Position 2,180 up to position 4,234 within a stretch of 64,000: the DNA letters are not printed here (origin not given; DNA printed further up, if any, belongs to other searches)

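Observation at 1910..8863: Compact, apparently self-contained extracellular-electron-transfer module (inner-membrane quinol oxidase, periplasmic shuttle, decaheme/porin conduit) lacking an outer-surface cytochrome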

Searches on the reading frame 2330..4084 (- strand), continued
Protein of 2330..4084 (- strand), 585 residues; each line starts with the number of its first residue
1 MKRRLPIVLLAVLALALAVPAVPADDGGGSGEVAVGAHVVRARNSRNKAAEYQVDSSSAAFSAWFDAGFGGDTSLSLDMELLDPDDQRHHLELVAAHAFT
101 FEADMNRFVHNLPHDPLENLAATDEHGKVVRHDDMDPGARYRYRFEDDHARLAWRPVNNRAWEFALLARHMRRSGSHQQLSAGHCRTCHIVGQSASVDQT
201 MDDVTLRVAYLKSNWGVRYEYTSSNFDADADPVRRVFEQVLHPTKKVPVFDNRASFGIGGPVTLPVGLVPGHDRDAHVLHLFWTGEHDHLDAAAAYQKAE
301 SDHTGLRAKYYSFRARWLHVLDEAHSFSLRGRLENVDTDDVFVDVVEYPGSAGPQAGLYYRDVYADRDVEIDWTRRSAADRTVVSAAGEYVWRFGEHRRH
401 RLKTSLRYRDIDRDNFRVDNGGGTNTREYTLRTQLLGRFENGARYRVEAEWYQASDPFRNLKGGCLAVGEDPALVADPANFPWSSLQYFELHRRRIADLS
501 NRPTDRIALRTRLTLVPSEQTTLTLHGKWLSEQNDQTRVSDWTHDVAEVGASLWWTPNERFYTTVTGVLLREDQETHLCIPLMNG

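Call 65: fold_search(model_id=the predicted structure, library=pdb)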
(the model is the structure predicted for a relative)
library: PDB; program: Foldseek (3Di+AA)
matches with E <= 10: 865; with E <= 0.001: 442
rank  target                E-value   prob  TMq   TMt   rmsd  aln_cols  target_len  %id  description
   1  6r2q_B                1.7e-23  1.00  0.66  0.73   7.5       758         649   12  Structure of the Mtr complex (released 2020-04-22)
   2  9a3c_MODEL_1_A        4.1e-10  1.00  0.35  0.33  14.6       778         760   10  Model of E. coli Fiu by in-cell photo-crosslinking MS and deep learning (released 2023-02-24)
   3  6bpm_A                5.1e-10  1.00  0.35  0.35  14.6       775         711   11  The crystal structure of the Ferric-Catecholate import receptor Fiu from K12 E. coli: Closed form (C21) (released 2018-11-28)
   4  6e4v                  6.2e-10  1.00  0.35  0.37  16.3       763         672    9  The Crystal Structure of FhuE from E. coli in complex with its substrate Coprogen (released 2019-04-10)
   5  6bpn                  1.2e-09  1.00  0.35  0.38  13.2       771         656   11  The crystal structure of the Ferric-Catecholate import receptor Fiu from E. coli K12: Open form (C2221) (released 2018-11-28)
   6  4aiq                  6.5e-09  1.00  0.39  0.43  11.2       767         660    8  The FrpB iron transporter from Neisseria meningitidis (F5-1 variant) (released 2013-01-23)
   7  2hdf                  8.0e-09  1.00  0.36  0.44  14.1       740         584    9  Crystal structure of the Colicin I receptor Cir from E.coli (released 2007-05-08)
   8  5mzs                  8.4e-09  1.00  0.39  0.40  11.5       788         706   10  Crystal structure of the ferric enterobactin receptor (PfeA) mutant (R480A_Q482A) from Pseudomonas aeruginosa (released 2018-02-14)
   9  6h7f_A                8.4e-09  1.00  0.33  0.35  17.5       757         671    9  Crystal structure of BauA, the Ferric preacinetobactin receptor from Acinetobacter baumannii in complex with Fe3+-Prea (released 2018-10-10)
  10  5out                  1.0e-08  1.00  0.40  0.41  12.3       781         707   10  CRYSTAL STRUCTURE OF THE FERRIC ENTEROBACTIN RECEPTOR (PFEA) MUTANT (G324V) FROM PSEUDOMONAS AERUGINOSA (released 2018-09-05)
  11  5m9b                  1.0e-08  1.00  0.39  0.40  11.1       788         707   10  Crystal structure of the ferric enterobactin receptor (PfeA) from Pseudomonas aeruginosa (released 2018-02-21)
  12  2hdi_A                1.1e-08  1.00  0.37  0.44  12.1       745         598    9  Crystal structure of the Colicin I receptor Cir from E.coli in complex with receptor binding domain of Colicin Ia. (released 2007-05-08)
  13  9nn6_A                1.1e-08  1.00  0.37  0.42  13.6       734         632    8  E. coli Cir in Complex with the RBD of Microcin V (released 2025-09-24)
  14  5fr8_A                1.1e-08  1.00  0.38  0.39  14.4       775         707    8  Crystal structure of the siderophore receptor PirA from Acinetobacter baumannii (released 2016-05-11)
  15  6h7v_B                1.2e-08  1.00  0.35  0.37  16.1       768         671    8  Crystal structure of BauA, the Ferric preacinetobactin receptor from Acinetobacter baumannii (released 2018-10-10)
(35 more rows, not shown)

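Call 83: find_encoding_contigs(protein=P0139, flank=3000, max_places=1)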
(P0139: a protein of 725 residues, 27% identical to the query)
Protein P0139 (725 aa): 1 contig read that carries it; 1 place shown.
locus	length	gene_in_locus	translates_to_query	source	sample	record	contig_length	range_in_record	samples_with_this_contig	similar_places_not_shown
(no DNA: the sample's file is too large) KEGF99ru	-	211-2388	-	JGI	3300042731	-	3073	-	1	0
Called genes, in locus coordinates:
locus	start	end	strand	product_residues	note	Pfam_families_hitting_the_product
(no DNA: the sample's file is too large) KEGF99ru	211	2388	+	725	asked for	PF13609:Porin_4 (faint), PF11854:MtrB_PioB (weak)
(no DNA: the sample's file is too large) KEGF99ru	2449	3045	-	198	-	PF09699:Paired_CXXCH_1 (weak)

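Call 84: find_encoding_contigs(protein=P0168, flank=8000, max_places=1)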
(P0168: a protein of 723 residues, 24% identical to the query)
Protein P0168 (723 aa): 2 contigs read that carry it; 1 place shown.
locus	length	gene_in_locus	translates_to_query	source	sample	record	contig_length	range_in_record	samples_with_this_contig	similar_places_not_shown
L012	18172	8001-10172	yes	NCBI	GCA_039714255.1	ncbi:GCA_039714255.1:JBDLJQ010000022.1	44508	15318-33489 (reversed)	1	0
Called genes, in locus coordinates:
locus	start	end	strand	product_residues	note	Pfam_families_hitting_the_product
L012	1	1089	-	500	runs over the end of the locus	PF00289:Biotin_carb_N, PF14397:ATPgrasp_ST (weak), PF02655:ATP-grasp_3 (faint), PF02786:CPSase_L_D2, PF02222:ATP-grasp, PF02785:Biotin_carb_C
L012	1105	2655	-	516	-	PF01039:Carboxyl_trans, PF06833:MdcE (faint), PF03255:ACCA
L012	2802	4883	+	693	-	PF00009:GTP_EFTU, PF22042:EF-G_D2, PF03144:GTP_EFTU_D2 (weak), PF14492:EFG_III, PF03764:EFG_IV, PF00679:EFG_C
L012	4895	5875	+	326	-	PF00753:Lactamase_B, PF19583:ODP (weak)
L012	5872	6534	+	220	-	PF00005:ABC_tran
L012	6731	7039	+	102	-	PF01022:HTH_5, PF12840:HTH_20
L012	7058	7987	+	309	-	PF14522:Cytochrome_C7 (faint), PF14537:Cytochrom_c3_2 (faint), PF22113:Mtrc-MtrF_II-IV_dom (faint), PF22678:Cytochrom_c_NrfB-like (weak), PF09699:Paired_CXXCH_1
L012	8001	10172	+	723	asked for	PF11854:MtrB_PioB (weak)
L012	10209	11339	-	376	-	PF03562:MltA, PF06725:3D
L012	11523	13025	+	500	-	PF00675:Peptidase_M16 (faint), PF05193:Peptidase_M16_C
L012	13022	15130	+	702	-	PF00675:Peptidase_M16 (weak), PF05193:Peptidase_M16_C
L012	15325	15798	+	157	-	PF00877:NLPC_P60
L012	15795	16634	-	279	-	PF01497:Peripla_BP_2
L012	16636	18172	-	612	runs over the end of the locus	PF07715:Plug, PF00593:TonB_dep_Rec_b-barrel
